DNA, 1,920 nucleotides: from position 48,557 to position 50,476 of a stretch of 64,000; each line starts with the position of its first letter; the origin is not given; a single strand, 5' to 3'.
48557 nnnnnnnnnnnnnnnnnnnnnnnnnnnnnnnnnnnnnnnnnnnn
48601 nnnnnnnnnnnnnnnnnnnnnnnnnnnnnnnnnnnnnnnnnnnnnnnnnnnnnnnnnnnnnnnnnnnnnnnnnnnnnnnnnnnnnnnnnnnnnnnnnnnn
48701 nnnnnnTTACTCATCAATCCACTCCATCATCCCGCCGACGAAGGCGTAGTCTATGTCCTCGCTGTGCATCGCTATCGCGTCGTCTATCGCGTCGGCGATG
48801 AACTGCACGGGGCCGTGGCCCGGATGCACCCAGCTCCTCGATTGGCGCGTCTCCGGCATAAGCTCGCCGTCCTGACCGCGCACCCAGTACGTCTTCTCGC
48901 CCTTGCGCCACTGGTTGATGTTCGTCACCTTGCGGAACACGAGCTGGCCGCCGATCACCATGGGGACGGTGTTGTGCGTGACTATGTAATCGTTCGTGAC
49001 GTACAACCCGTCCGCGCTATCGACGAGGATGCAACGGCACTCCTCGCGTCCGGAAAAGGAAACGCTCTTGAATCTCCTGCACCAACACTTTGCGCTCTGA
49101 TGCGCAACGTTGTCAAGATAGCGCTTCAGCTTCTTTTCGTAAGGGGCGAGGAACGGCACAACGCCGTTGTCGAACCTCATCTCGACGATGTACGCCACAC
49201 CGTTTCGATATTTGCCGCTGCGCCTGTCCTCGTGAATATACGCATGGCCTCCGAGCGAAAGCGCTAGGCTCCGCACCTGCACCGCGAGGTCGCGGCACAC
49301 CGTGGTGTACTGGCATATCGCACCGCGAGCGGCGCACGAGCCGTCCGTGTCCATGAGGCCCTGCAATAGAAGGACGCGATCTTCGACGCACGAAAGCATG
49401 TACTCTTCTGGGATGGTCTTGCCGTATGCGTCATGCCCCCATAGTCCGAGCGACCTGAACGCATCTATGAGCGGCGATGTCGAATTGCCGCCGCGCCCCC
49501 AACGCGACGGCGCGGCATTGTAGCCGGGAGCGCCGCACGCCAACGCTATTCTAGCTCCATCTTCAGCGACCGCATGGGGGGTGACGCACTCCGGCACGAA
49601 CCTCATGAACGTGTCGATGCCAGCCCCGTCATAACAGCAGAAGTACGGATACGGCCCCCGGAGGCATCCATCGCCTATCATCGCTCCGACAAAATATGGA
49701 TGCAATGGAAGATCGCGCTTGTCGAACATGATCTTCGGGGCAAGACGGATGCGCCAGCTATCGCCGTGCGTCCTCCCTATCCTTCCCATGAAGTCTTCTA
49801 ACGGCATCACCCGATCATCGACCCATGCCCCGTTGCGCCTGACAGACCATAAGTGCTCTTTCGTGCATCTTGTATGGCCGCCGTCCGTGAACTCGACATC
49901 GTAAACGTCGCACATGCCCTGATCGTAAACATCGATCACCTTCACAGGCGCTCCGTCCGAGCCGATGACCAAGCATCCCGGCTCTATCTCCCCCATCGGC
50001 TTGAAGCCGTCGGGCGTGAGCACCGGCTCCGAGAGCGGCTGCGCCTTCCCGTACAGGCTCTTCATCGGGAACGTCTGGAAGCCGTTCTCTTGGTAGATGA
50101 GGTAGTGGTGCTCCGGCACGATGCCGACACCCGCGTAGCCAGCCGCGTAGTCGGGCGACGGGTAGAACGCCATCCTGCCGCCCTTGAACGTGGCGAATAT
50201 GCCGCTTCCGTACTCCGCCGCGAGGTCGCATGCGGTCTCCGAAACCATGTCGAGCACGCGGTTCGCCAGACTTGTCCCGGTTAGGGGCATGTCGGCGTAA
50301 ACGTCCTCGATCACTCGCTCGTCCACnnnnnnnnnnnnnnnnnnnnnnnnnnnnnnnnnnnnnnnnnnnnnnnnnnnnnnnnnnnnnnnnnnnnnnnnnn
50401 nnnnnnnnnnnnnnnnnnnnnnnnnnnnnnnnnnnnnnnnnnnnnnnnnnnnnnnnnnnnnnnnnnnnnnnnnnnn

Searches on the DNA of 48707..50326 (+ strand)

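Call 10: search_dna_similar(query=window:48707-50326:+, collection=phages, mode=near, max_rows=20)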
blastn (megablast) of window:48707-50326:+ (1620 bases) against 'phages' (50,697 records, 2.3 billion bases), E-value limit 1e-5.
Records with a match: 1; places in all: 1; records where one place covers at least 80% of the query: 1.
Best place of each record, by identity: >=99% 1.
By first word of the organism name: Eggerthella 1.
By host as written in the record: Eggerthella lenta DSM 2243 1.
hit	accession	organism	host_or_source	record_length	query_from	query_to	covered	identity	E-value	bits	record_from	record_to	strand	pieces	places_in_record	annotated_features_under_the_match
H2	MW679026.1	Eggerthella phage LE2-3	Eggerthella lenta DSM 2243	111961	1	1620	100%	100.0%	0e+0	2992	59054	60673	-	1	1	PhoH family protein | hypothetical protein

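Call 12: get_annotated_region(hit=H2, flank=8000)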
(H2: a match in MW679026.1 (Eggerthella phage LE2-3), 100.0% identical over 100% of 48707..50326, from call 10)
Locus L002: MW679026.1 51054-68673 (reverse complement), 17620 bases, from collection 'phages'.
description: Eggerthella phage LE2-3, complete genome.
organism: Eggerthella phage LE2-3 (NCBI taxid 2853267)
taxonomy: Viruses; Duplodnaviria; Heunggongvirae; Uroviricota; Caudoviricetes
host: Eggerthella lenta DSM 2243; source: activate sludge; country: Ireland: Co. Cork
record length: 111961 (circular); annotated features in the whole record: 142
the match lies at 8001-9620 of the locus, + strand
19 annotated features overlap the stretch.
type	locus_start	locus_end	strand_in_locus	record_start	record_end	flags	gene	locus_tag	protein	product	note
CDS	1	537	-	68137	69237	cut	-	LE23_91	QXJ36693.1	baseplate protein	-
CDS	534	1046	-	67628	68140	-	-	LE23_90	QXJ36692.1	hypothetical protein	-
CDS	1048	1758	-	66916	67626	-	-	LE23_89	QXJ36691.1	hypothetical protein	-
CDS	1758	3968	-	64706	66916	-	-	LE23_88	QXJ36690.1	hypothetical protein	-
CDS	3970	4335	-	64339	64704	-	-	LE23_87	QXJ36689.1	hypothetical protein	-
CDS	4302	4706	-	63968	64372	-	-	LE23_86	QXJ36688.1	tail assembly chaperone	-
CDS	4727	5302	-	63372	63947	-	-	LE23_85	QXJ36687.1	hypothetical protein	-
CDS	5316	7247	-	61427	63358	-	-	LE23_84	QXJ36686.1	tail sheath protein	-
CDS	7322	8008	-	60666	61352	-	-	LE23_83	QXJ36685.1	hypothetical protein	-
CDS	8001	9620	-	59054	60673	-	-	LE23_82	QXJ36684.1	PhoH family protein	-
CDS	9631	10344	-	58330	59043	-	-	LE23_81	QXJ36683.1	hypothetical protein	-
CDS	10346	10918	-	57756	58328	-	-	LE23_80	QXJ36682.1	hypothetical protein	-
CDS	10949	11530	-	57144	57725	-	-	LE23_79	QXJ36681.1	hypothetical protein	-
CDS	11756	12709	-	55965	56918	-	-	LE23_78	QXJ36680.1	major capsid protein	-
CDS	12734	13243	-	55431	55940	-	-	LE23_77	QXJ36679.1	hypothetical protein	-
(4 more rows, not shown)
